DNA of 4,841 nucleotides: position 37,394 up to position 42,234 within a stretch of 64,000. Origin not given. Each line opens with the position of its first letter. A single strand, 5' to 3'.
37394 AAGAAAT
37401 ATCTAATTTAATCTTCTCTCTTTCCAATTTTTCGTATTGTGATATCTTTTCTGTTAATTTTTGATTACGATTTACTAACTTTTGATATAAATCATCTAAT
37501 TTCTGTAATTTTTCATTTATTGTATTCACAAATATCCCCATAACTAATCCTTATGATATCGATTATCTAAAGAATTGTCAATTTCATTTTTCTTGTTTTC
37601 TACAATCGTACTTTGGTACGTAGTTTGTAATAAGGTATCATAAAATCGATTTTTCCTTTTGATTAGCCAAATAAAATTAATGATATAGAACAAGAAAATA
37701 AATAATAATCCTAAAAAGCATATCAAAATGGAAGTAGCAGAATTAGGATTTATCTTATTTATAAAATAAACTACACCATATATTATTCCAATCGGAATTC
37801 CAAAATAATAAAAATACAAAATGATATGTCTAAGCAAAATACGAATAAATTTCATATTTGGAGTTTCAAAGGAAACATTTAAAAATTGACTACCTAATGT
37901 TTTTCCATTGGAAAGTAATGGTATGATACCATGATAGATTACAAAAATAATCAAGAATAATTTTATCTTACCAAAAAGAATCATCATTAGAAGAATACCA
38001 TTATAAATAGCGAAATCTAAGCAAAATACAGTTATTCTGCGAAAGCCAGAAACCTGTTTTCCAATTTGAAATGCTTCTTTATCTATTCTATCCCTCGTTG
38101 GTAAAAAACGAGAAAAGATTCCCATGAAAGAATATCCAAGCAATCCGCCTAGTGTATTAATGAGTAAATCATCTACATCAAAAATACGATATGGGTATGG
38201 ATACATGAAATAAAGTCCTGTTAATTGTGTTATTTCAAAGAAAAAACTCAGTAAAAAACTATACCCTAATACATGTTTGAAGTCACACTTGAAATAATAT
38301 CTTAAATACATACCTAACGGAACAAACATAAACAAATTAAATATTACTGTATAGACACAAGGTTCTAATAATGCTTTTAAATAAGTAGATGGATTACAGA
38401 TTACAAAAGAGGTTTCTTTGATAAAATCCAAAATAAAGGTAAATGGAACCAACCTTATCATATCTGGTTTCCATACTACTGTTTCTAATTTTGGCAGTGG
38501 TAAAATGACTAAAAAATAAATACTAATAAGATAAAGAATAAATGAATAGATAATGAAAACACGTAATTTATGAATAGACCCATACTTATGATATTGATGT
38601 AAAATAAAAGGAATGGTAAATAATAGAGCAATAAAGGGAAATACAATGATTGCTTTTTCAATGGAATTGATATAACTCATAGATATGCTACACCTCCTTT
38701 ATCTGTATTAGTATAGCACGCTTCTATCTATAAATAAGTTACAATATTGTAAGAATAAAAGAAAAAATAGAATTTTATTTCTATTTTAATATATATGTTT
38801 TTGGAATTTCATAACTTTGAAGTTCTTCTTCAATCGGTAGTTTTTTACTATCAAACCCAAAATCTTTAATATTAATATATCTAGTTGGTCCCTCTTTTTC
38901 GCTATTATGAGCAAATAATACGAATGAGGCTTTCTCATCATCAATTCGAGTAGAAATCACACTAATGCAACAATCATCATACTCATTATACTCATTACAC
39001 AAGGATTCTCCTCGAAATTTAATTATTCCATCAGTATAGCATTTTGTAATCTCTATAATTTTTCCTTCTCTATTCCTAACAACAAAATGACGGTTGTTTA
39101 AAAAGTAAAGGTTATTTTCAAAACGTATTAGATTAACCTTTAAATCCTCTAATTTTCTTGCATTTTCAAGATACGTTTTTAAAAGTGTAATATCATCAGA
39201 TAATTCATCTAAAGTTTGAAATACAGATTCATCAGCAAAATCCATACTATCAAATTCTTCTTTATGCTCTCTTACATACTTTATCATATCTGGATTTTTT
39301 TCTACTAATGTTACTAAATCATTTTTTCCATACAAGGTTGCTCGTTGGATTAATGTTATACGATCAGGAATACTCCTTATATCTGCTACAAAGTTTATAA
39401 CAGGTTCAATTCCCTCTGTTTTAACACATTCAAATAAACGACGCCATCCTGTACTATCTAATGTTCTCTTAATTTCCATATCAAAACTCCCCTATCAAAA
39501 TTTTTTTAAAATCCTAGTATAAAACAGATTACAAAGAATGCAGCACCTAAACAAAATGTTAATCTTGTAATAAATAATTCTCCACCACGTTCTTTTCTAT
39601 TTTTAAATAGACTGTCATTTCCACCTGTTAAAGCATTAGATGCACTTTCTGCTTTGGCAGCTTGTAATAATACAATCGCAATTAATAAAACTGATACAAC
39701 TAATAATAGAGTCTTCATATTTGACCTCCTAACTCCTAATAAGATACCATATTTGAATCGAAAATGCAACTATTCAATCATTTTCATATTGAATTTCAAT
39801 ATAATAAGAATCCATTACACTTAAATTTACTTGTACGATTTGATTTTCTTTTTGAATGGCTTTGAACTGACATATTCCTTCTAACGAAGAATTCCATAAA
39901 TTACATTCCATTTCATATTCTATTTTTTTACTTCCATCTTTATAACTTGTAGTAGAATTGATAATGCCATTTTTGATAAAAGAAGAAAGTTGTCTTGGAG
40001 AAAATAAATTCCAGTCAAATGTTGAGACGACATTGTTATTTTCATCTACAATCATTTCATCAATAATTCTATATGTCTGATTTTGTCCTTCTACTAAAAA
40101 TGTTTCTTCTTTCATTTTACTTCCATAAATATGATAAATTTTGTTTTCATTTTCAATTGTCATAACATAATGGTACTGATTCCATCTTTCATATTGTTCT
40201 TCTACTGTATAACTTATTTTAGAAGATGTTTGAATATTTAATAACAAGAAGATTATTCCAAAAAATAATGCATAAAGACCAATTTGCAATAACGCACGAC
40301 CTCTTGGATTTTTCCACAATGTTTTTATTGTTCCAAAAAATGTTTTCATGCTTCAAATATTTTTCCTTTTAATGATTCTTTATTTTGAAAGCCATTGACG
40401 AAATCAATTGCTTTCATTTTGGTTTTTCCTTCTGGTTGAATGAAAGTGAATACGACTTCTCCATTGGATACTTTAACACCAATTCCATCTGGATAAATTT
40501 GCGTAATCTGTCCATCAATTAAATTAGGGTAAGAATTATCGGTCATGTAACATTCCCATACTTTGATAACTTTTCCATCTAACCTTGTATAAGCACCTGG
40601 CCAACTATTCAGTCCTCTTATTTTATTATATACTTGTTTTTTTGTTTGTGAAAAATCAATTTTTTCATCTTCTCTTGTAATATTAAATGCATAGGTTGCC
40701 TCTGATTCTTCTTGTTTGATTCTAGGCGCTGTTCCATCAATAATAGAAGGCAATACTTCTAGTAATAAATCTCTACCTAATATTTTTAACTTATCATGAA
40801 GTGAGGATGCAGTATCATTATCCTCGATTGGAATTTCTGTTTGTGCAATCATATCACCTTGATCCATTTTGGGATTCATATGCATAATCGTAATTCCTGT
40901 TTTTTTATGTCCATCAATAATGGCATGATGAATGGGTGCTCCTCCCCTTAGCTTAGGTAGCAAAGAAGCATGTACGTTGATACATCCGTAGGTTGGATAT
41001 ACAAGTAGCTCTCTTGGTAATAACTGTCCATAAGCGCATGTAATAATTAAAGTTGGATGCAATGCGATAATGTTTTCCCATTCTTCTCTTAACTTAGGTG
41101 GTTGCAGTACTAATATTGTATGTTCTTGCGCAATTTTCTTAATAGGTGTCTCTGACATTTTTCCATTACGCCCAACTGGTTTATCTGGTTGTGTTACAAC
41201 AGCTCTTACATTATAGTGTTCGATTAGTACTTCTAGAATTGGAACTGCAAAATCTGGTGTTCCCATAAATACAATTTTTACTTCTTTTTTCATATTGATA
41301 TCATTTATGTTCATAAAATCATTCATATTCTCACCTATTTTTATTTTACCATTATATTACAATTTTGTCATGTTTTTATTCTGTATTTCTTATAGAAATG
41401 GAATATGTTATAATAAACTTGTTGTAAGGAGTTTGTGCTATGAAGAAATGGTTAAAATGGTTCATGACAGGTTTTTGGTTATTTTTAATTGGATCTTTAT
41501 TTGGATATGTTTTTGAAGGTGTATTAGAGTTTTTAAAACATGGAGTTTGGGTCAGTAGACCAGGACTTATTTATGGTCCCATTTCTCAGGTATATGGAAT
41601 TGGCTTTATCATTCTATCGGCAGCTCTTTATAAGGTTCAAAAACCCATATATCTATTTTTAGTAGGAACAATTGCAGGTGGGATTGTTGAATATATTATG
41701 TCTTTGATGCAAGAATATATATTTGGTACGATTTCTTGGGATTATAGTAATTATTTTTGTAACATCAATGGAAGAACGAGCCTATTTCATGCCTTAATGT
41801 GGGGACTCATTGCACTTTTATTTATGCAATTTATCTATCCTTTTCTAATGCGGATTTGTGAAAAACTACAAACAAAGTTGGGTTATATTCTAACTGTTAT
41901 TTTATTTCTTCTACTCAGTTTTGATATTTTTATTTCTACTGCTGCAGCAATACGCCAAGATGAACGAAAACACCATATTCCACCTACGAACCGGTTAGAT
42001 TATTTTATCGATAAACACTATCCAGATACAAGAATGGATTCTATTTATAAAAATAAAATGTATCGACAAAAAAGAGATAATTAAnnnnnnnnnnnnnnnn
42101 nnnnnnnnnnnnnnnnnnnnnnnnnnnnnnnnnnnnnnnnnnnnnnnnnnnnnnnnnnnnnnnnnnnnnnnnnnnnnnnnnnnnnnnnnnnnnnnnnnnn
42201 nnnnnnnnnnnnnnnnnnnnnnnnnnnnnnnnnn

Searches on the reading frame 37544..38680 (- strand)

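Call 25: search_protein_families(library=pfam, proteins=[window:37544-38680:-], max_evalue=0.0001)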
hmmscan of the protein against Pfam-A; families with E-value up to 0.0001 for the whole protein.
window:37544-38680:- (378 aa): 1 family
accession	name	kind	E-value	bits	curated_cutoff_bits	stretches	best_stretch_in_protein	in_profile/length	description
PF04892.17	VanZ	-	8.5e-24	85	30.1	1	47-189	1-125/126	VanZ like family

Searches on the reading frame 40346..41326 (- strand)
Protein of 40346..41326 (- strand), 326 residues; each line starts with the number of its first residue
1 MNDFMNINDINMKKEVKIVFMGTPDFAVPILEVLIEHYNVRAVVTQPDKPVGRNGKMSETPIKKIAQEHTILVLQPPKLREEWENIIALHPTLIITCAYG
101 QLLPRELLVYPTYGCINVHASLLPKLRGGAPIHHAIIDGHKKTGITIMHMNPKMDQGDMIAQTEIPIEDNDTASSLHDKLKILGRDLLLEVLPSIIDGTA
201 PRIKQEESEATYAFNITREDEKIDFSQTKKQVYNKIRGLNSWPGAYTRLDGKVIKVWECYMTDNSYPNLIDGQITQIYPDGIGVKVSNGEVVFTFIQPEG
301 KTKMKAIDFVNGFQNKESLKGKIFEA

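Call 25: search_protein_families(library=pfam, proteins=[window:40346-41326:-], max_evalue=0.0001)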
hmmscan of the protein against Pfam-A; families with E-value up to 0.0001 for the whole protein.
window:40346-41326:- (326 aa): 2 families
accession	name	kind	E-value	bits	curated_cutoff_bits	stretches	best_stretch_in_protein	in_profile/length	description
PF00551.24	Formyl_trans_N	-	3.8e-35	121.7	26.1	1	17-192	2-181/181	Formyl transferase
PF02911.23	Formyl_trans_C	-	3.3e-23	82.2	21.1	1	215-313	1-99/100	Formyl transferase, C-terminal domain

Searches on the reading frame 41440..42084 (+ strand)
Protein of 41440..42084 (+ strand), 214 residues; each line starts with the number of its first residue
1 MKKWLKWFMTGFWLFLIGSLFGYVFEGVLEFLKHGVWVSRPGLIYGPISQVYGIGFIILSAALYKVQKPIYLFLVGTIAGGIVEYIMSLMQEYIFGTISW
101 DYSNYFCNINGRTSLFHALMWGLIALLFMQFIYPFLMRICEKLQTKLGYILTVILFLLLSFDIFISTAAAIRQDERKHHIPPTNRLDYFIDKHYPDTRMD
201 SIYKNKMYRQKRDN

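Call 25: search_protein_families(library=pfam, proteins=[window:41440-42084:+], max_evalue=0.0001)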
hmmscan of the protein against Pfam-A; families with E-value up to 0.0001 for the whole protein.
window:41440-42084:+ (214 aa): 1 family
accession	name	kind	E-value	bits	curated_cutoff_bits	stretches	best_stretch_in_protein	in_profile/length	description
PF06541.16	ABC_trans_CmpB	-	2.7e-38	131.9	25.9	1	13-166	1-150/151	Putative ABC-transporter type IV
